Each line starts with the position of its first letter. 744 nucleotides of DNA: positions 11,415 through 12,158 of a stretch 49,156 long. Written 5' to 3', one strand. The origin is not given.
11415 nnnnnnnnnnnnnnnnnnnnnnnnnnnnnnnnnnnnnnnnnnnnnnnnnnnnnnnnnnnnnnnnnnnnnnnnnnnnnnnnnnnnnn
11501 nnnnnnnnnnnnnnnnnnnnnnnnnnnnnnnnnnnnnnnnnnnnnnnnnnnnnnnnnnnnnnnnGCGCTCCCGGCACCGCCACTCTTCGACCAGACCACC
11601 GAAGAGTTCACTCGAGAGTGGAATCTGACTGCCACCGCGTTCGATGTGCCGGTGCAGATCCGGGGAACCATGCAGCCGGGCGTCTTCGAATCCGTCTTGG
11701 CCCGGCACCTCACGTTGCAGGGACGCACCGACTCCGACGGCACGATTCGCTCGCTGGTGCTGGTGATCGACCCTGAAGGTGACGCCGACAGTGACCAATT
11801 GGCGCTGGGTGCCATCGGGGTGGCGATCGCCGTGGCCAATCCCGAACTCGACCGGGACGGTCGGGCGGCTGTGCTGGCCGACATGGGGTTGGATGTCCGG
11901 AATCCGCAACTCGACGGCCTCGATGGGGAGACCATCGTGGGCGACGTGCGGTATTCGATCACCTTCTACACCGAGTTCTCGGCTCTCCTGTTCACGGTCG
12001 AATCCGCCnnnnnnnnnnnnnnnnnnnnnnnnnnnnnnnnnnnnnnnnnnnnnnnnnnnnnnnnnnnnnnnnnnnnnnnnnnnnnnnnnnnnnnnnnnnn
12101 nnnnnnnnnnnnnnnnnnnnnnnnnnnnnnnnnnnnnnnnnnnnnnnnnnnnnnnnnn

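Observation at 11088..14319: Two paralogous single-pass membrane proteins of unrecognised family bracket a secreted lytic-transglycosylase-like gene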

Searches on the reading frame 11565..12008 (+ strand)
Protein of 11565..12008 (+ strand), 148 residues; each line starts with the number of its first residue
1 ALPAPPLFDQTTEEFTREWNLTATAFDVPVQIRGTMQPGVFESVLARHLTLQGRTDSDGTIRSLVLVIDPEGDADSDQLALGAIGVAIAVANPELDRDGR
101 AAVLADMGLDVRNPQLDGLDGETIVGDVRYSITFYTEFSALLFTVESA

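Call 39: predict_structure(alignment_id=A3)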
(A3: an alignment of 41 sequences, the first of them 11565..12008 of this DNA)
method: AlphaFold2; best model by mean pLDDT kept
length: 148 residues; sequences in the alignment: 41
mean_pLDDT: 95.7   pTM: 0.91
mean pLDDT of the five models: 95.7, 95.8, 94.9, 94.8, 94.7
residues with pLDDT >= 90: 135; 70-90: 12; 50-70: 1; < 50: 0
segments of 3 or more residues with pLDDT < 50: none
pLDDT, mean of each block of 10 residues (from residue 1): 88 98 98 95 98 98 98 93 98 97 96 89 98 96 98
secondary structure, 60 per line:
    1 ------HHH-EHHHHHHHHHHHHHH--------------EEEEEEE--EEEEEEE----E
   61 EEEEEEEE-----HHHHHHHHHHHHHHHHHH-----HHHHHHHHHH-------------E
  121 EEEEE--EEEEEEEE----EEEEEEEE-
elements in order: H12-25 E40-46 E49-55 E60-68 H74-91 H97-106 E120-125 E128-135 E140-147

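Call 43: fold_search(model_id=the predicted structure, library=pdb)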
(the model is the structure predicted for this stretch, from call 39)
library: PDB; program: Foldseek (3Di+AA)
matches with E <= 10: 713; with E <= 0.001: 0
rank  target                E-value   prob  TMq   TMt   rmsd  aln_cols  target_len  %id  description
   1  4ygt                  1.3e-03  0.99  0.40  0.40  10.2       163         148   13  Crystal structure of a DUF4309 family protein (YjgB) from Bacillus subtilis subsp. subtilis str. 168 at 2.13 A resolutio (released 2015-03-18)
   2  4h0a_A                4.4e-02  0.38  0.30  0.18  11.8       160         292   11  Crystal structure of a cysteine-rich secretory protein (SAV1118) from Staphylococcus aureus subsp. aureus Mu50 at 1.90 (released 2012-09-26)
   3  4h0a_B                4.4e-02  0.38  0.30  0.18  11.8       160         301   11  Crystal structure of a cysteine-rich secretory protein (SAV1118) from Staphylococcus aureus subsp. aureus Mu50 at 1.90 (released 2012-09-26)
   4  3kxy_B                1.0e-01  0.30  0.26  0.28   8.9       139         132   10  Crystal Structure of the ExsC-ExsE Complex (released 2010-06-30)
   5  6pdk                  1.9e-01  0.15  0.28  0.19  13.5       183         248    8  The Structure of Smlt3025, an immunity protein of the Stenotrophomonas maltophilia type IV secretion system (released 2019-09-04)
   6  5yk3_I                2.2e-01  0.28  0.23  0.33   9.3        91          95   15  human Ragulator complex (released 2019-01-23)
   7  8agg                  2.2e-01  0.08  0.15  0.06  15.8       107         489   11  Structure of the Legionella phosphocholine hydrolase Lem3 (released 2023-04-12)
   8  3kxy_D                2.4e-01  0.21  0.27  0.30   8.9       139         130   11  Crystal Structure of the ExsC-ExsE Complex (released 2010-06-30)
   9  5oiu_B                2.4e-01  0.16  0.26  0.13   9.9       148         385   13  Crystal structure of PilF type IV pilus assembly ATPase from Thermus thermophilus (released 2018-08-08)
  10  2f8s_A                2.4e-01  0.09  0.20  0.06  13.0       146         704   14  Crystal structure of Aa-Ago with externally-bound siRNA (released 2006-10-31)
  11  3njc_B                2.8e-01  0.30  0.25  0.25   5.5       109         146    9  Crystal structure of the yslB protein from Bacillus subtilis. Northeast Structural Genomics Consortium Target SR460. (released 2010-09-22)
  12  2f57_A                2.8e-01  0.18  0.26  0.15  16.9       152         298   10  Crystal Structure Of The Human P21-Activated Kinase 5 (released 2005-12-13)
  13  8u8z_B                2.8e-01  0.11  0.23  0.09  15.5       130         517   18  Cryo-EM structure of PsBphP in Pr state, extended DHp (released 2024-08-21)
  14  1yem_A                2.9e-01  0.06  0.18  0.16  18.5       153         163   12  Conserved hypothetical protein Pfu-838710-001 from Pyrococcus furiosus (released 2005-01-11)
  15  2xga_B                3.1e-01  0.16  0.30  0.33  10.5       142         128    8  MTSL spin-labelled Shigella Flexneri Spa15 (released 2010-12-01)
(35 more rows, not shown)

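Call 45: search_protein_families(library=pfam, alignment_id=A3, max_evalue=1)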
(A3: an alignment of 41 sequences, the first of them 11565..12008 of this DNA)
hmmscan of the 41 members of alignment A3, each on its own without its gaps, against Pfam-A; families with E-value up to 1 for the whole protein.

A. member 1, window:11565-12008:+ (148 aa): 0 families

B. families by the number of members that match (of 41 scanned): 20 families
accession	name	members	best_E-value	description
PF08222.17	HTH_CodY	3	0.045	CodY helix-turn-helix domain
PF12911.12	OppC_N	2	0.0039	N-terminal TM domain of oligopeptide transport permease C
PF23368.1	DUF7092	1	0.0011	Domain of unknown function (DUF7092)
PF05425.18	CopD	1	0.0045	Copper resistance protein D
PF09534.15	Trp_oprn_chp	1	0.0074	Tryptophan-associated transmembrane protein (Trp_oprn_chp)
PF04956.18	TrbC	1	0.011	TrbC/VIRB2 pilin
PF22485.1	DUF6987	1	0.017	Domain of unknown function (DUF6987)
PF20615.3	DUF6802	1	0.02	Family of unknown function (DUF6802)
PF22011.2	DUF6931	1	0.027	Family of unknown function (DUF6931)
PF01032.23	FecCD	1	0.032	FecCD transport family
PF11826.13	RctB_central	1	0.04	Vibrionales, replication initiator protein RctB, central region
PF07076.17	DUF1344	1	0.092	Protein of unknown function (DUF1344)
PF02656.20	DUF202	1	0.097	Domain of unknown function (DUF202)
PF19586.5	DUF6093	1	0.11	Family of unknown function (DUF6093)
PF21961.1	AppA_4HB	1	0.12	AppA, four helix bundle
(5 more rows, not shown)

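Call 53: search_protein_representatives(alignment_id=A3)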
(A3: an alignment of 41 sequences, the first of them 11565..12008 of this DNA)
Query: 41 sequences, 334 profile positions. Proteins with E-value up to 0.001 (for the whole library): 763; up to 1e-10: 248; up to 1e-30: 136. The best 150 are listed.
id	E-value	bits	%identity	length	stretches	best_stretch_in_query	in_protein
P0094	7.7e-122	422.9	-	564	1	1-333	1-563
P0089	1.3e-120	418.8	-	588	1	1-333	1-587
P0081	3.1e-119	414.3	-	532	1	1-333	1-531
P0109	3.0e-118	411.1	-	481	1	1-333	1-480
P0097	3.4e-116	404.3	-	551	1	1-333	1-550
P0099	4.9e-116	403.8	-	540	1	1-333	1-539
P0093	1.0e-114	399.4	-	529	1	1-333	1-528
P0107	4.4e-113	394.1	-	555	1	1-333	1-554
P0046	5.2e-113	393.9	-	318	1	9-332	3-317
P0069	1.4e-110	385.9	-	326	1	7-333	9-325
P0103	4.6e-107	374.3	-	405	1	3-333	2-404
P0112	1.8e-106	372.4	-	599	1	1-333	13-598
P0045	2.9e-102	358.5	-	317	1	15-332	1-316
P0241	4.4e-96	338.2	-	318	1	8-330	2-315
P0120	2.4e-94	332.5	-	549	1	10-333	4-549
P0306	1.0e-44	169.3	-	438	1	11-333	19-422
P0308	3.2e-44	167.7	-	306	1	11-318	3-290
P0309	1.5e-43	165.5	-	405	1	9-332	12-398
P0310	4.7e-43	163.9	-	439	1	13-333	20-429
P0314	6.9e-41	156.8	-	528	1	11-333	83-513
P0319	1.3e-39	152.6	-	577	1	11-333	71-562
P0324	2.3e-38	148.5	-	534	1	11-333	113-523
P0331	1.9e-37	145.4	-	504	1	8-332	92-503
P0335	1.0e-36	143.1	-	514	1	11-332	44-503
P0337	4.4e-36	141.0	-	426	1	7-332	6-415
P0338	7.0e-36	140.3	-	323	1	11-317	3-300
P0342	1.9e-35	138.9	-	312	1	11-332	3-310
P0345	2.0e-34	135.5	-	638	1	5-317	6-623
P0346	4.7e-34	134.3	-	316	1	11-330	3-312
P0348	9.3e-34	133.3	-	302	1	10-318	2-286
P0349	8.1e-33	130.3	-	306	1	9-318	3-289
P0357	9.4e-31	123.5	-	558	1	4-316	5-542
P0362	3.8e-30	121.5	-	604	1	7-318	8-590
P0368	2.2e-29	118.9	-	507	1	10-316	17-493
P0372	1.8e-28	115.9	-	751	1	8-333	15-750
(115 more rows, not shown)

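Call 54: list_cluster_members(proteins=[P0306, P0314, P0319, P0324, P0331, P0345, P0357, P0362, P0368, P0372])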
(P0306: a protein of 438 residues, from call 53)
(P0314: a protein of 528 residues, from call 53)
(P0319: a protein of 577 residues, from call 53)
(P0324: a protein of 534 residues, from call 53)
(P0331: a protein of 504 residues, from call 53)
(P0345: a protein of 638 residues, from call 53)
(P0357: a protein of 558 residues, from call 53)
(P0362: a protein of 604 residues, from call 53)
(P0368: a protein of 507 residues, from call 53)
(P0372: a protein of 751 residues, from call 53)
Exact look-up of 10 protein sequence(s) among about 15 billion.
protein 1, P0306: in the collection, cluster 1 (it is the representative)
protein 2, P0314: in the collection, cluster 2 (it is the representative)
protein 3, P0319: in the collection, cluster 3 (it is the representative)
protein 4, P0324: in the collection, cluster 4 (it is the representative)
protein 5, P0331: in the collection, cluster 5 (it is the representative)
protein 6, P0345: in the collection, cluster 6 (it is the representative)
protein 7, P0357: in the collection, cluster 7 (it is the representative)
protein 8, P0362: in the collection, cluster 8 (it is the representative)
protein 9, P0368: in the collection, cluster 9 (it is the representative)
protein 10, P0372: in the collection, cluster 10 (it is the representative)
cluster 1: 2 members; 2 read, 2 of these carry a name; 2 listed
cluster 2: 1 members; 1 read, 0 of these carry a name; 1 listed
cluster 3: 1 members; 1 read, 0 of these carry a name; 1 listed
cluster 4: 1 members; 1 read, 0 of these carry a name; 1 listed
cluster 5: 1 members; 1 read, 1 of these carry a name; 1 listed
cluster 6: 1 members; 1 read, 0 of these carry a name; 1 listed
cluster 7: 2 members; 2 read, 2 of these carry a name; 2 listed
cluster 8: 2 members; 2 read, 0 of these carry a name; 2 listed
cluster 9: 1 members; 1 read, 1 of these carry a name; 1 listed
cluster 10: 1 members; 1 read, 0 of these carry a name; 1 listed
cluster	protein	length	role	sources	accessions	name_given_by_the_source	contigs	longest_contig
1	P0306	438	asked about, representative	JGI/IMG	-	hypothetical protein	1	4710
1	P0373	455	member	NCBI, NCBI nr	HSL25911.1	MAG TPA: hypothetical protein VLA54_06470, partial [Acidimicrobiia bacterium] | hypothetical protein [Acidimicrobiia bacterium]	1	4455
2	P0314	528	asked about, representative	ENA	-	-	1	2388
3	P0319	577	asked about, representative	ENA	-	-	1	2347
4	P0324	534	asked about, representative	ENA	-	-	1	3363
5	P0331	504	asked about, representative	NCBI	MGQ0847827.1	MAG: hypothetical protein ACT4OP_01665 [Actinomycetota bacterium]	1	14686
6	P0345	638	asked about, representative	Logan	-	-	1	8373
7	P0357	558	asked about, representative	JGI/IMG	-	hypothetical protein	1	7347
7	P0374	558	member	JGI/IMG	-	hypothetical protein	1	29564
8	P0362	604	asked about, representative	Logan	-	-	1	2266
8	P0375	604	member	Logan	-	-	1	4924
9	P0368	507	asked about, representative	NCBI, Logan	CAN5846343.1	hypothetical protein BH23ACT5_BH23ACT5_09420 [soil metagenome]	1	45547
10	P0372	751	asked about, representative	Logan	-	-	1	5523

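Call 55: find_encoding_contigs(protein=P0368, flank=5000, max_places=1)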
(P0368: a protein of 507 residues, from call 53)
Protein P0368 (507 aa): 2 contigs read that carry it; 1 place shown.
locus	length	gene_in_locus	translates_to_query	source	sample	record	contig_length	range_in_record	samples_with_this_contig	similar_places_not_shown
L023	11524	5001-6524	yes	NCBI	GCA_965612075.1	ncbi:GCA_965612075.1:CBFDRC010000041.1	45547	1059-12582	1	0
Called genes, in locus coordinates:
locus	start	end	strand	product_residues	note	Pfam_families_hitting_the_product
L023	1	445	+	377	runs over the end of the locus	PF01464:SLT (weak)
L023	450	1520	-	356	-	PF00005:ABC_tran, PF13304:AAA_21 (faint)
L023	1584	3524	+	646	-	PF02922:CBM_48, PF00128:Alpha-amylase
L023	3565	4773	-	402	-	PF00483:NTP_transferase, PF12804:NTP_transf_3 (weak), PF24894:Hexapep_GlmU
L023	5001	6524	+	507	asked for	-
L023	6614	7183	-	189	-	-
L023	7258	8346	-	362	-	PF03631:Virul_fac_BrkB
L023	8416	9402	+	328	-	PF01068:DNA_ligase_A_M, PF04679:DNA_ligase_A_C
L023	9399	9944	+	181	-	PF00561:Abhydrolase_1, PF12697:Abhydrolase_6 (weak)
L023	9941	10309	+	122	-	-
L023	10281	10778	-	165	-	-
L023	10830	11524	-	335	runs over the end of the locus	PF21686:LigD_Prim-Pol, PF01896:DNA_primase_S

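Call 56: find_encoding_contigs(protein=P0331, flank=5000, max_places=1)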
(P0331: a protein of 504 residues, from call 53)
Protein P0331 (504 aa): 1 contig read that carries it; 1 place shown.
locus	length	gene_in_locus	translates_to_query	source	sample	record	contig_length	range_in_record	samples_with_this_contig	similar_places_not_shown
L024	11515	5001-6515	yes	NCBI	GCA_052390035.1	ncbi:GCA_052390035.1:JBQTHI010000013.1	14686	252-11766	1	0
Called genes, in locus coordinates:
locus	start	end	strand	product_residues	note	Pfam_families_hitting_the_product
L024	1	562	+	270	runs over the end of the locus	PF00892:EamA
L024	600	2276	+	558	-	PF05977:MFS_3, PF07690:MFS_1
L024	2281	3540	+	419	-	PF05977:MFS_3, PF07690:MFS_1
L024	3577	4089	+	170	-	PF04542:Sigma70_r2, PF08281:Sigma70_r4_2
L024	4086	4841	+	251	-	PF01035:DNA_binding_1, PF02805:Ada_Zn_binding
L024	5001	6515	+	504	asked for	-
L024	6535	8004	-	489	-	PF13671:AAA_33, PF00296:Bac_luciferase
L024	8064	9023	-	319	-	PF05235:CHAD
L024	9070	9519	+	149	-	PF00293:NUDIX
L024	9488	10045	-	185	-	PF13302:Acetyltransf_3 (weak), PF00583:Acetyltransf_1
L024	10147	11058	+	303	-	PF01555:N6_N4_Mtase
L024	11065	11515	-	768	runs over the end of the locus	PF02190:LON_substr_bdg, PF13191:AAA_16 (weak), PF00004:AAA, PF07728:AAA_5, PF22667:Lon_lid, PF05362:Lon_C, PF13541:ChlI (weak)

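Call 61: find_related_loci(query=A5, collection=metagenome_contigs, flank=5000)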
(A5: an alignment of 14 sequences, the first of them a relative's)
Query A5 (390 aa) in metagenome_contigs; peptide patterns used: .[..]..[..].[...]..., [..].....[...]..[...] (x = any residue, [..] = any of these).
189 stretches matched a pattern; 8 encode a relative of the query (tblastn E <= 1e-3); 8 distinct loci.
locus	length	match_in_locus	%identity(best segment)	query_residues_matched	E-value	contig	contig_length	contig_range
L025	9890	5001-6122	35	1-384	9e-53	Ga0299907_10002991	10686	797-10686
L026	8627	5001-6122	35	1-384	2e-52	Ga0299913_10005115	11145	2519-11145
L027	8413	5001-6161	33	1-386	3e-48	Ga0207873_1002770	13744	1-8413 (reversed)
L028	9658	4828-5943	32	1-390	1e-44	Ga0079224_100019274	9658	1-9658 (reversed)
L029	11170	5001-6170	32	1-390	6e-44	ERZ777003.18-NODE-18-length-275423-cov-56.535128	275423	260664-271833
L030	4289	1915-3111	34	1-386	2e-42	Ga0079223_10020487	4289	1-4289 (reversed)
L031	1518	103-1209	38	1-386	1e-26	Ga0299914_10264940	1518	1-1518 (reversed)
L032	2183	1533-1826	38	1-93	2e-10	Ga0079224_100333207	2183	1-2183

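Call 64: search_protein_families(library=pfam, proteins=[L029:765-2150:+, L029:2246-3034:-, L029:3255-3692:-, L029:3773-4474:-, L029:6174-6674:+, L029:6666-8303:-, L025:3832-4752:-, L025:6144-6635:+, L025:6627-7868:-, L023:6614-7183:-], max_evalue=0.001)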
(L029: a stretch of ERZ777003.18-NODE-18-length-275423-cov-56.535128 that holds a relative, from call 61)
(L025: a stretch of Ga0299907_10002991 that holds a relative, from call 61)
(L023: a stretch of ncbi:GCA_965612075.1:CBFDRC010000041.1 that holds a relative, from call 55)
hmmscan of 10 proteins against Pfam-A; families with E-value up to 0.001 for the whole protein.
L029:765-2150:+ (462 aa): 3 families
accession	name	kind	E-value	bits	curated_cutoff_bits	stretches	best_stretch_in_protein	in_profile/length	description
PF00919.26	UPF0004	-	9.8e-29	99.7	27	1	26-125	1-98/98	Uncharacterized protein family UPF0004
PF04055.27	Radical_SAM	-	2.2e-28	100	29.5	1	172-346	2-165/166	Radical SAM superfamily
PF01938.26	TRAM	-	3.8e-06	27.1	21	1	404-461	4-60/61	TRAM domain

L029:2246-3034:- (263 aa): 0 families

L029:3255-3692:- (146 aa): 0 families

L029:3773-4474:- (234 aa): 5 families
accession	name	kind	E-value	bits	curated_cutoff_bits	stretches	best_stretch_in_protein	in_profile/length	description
PF00717.28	Peptidase_S24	-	4.6e-36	123.5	23.3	1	113-227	1-116/116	Peptidase S24-like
PF01726.22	LexA_DNA_bind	-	4.1e-24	84.6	23.7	1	29-91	3-65/65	LexA DNA binding domain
PF13412.12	HTH_24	-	0.00024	21.1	21.9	1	53-83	19-48/48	Winged helix-turn-helix DNA-binding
PF09339.16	HTH_IclR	-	0.00079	19.6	22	0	45-86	12-52/52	IclR helix-turn-helix domain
PF04545.22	Sigma70_r4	-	0.00079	19.3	24.1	0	29-65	4-34/50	Sigma-70, region 4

L029:6174-6674:+ (167 aa): 2 families
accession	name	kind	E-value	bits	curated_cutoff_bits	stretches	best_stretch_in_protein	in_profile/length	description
PF22811.2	Zn_ribbon_NrdR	-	4.1e-21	75.1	27.2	1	18-59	1-42/42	Transcriptional repressor NrdR-like, N-terminal domain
PF03477.21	ATP-cone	-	2.4e-17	63.7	25.8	1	66-150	2-86/88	ATP cone domain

L029:6666-8303:- (546 aa): 0 families

L025:3832-4752:- (307 aa): 3 families
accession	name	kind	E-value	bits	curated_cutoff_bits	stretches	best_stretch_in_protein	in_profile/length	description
PF00717.28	Peptidase_S24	-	3.3e-34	117.5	23.3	1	186-300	1-116/116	Peptidase S24-like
PF01726.22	LexA_DNA_bind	-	1.8e-25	88.9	23.7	1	103-166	2-65/65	LexA DNA binding domain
PF09339.16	HTH_IclR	-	7.3e-05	22.9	22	1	121-161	13-52/52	IclR helix-turn-helix domain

L025:6144-6635:+ (164 aa): 2 families
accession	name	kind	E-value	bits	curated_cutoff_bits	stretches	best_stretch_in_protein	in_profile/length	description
PF22811.2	Zn_ribbon_NrdR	-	1.1e-20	73.7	27.2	1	15-56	1-42/42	Transcriptional repressor NrdR-like, N-terminal domain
PF03477.21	ATP-cone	-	4.8e-15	56.3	25.8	1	63-147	2-86/88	ATP cone domain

L025:6627-7868:- (414 aa): 0 families

L023:6614-7183:- (189 aa): 0 families

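Call 68: search_protein_families(library=pfam, proteins=[L029:4626-4913:+, L025:4616-4909:+, L032:1122-1451:+], max_evalue=0.01)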
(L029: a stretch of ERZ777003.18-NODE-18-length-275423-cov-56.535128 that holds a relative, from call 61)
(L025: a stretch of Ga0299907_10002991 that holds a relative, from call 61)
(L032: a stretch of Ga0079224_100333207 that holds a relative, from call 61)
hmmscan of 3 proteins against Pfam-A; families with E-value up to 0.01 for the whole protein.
L029:4626-4913:+ (96 aa): 1 family
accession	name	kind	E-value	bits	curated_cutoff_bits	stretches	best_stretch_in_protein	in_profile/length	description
PF01476.26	LysM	-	5.4e-09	36.3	20.9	1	45-94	1-43/43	LysM domain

L025:4616-4909:+ (98 aa): 1 family
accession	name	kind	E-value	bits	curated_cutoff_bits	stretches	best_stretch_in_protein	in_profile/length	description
PF01476.26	LysM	-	2e-12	47.3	20.9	1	47-96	1-43/43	LysM domain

L032:1122-1451:+ (110 aa): 1 family
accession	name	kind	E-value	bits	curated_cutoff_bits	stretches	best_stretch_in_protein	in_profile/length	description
PF01476.26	LysM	-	3.3e-06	27.4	20.9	1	58-107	1-43/43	LysM domain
